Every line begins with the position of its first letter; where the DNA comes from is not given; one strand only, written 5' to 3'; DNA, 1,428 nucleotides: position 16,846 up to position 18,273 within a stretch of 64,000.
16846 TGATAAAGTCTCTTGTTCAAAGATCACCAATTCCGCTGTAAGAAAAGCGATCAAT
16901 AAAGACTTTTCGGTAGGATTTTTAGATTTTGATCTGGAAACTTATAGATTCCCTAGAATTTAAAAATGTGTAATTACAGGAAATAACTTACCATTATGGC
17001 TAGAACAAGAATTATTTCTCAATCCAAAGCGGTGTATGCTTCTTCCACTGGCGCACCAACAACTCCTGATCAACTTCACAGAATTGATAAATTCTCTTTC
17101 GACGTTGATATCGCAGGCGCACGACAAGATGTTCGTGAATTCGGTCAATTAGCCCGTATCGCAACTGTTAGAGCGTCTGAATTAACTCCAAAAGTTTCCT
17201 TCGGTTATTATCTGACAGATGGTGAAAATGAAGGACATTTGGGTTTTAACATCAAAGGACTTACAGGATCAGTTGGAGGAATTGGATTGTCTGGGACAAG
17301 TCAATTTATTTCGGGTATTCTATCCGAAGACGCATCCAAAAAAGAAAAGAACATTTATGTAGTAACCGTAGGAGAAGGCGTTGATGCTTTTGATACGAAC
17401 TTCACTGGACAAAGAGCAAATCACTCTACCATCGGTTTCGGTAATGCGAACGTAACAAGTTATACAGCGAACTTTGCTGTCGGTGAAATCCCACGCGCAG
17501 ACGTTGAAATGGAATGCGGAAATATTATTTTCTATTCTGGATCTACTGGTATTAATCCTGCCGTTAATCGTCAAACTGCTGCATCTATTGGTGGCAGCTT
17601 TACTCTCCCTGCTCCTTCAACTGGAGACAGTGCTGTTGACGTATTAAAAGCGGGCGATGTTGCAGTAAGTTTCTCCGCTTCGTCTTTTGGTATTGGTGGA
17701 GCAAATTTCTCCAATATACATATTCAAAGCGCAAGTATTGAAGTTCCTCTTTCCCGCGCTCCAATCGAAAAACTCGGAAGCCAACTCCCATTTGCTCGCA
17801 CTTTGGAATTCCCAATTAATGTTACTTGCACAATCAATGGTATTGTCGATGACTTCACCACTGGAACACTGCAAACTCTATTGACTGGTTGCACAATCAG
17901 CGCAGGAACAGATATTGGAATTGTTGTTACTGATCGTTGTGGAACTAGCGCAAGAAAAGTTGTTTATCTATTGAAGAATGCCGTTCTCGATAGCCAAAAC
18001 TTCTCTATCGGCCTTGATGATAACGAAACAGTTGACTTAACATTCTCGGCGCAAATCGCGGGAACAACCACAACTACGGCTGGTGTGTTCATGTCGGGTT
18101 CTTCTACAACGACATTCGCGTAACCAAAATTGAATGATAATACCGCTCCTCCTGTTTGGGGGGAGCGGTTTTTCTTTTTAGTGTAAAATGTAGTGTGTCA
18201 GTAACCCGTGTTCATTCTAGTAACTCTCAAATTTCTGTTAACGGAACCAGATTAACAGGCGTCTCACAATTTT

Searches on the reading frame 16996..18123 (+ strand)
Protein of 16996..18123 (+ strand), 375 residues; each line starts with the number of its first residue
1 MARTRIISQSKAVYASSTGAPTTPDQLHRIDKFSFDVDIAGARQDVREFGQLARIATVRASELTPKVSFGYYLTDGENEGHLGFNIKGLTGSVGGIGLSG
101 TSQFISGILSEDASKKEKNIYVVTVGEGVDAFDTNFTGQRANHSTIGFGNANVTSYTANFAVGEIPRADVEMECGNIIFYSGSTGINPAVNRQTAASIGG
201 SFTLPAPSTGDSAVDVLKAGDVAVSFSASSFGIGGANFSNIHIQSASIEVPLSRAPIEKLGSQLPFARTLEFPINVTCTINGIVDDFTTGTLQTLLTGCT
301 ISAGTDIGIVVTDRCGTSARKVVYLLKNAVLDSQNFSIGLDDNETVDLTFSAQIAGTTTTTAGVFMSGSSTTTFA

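Call 64: search_protein_families(library=phrogs, proteins=[window:16996-18123:+], max_evalue=0.01)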
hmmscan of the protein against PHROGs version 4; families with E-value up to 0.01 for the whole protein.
window:16996-18123:+ (375 aa): 1 family
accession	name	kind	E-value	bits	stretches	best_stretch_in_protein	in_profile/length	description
phrog_25690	-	unknown function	0.0027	17.4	1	133-254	76-198/465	-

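Call 73: search_protein_representatives(protein=window:16996-18120:+)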
Query: 375 residues. Proteins with E-value up to 0.001 (for the whole library): 905; up to 1e-10: 579; up to 1e-30: 186. The best 150 are listed.
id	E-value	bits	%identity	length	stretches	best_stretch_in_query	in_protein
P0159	6.7e-134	462.9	65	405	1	1-371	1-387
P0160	1.2e-98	346.9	54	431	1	2-370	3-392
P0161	4.8e-94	331.8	53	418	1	2-372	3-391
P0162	1.8e-92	326.6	49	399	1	1-369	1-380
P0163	4.6e-85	302.3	52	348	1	1-367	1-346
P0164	2.6e-80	286.7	53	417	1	3-368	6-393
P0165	2.9e-79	283.2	52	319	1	77-370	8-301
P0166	1.4e-77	277.7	46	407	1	3-371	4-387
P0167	6.1e-77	275.6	44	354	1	1-371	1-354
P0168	1.8e-69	251.0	47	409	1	1-371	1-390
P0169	4.1e-65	236.7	38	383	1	1-372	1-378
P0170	2.5e-61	224.3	42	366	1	1-371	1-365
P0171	6.5e-60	219.6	43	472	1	1-373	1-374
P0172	1.8e-56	208.3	55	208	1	2-192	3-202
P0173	1.1e-55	205.7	45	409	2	182-367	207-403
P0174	3.3e-55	204.1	43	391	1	1-372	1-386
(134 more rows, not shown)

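Call 75: search_solved_structures(query=window:16996-18120:+, max_evalue=1)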
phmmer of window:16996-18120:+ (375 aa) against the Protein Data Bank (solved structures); distinct sequences matched with E-value up to 1: 1.
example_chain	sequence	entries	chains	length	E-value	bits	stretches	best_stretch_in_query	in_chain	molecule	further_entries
7zc6_G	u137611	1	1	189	0.0095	18.4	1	57-143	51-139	RnfG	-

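Call 76: search_protein_families(library=pfam, proteins=[window:16996-18120:+, P0174], max_evalue=0.1)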
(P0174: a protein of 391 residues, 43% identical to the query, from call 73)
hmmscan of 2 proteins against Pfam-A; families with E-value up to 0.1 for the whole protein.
window:16996-18120:+ (375 aa): 0 families

P0174 (391 aa): 0 families
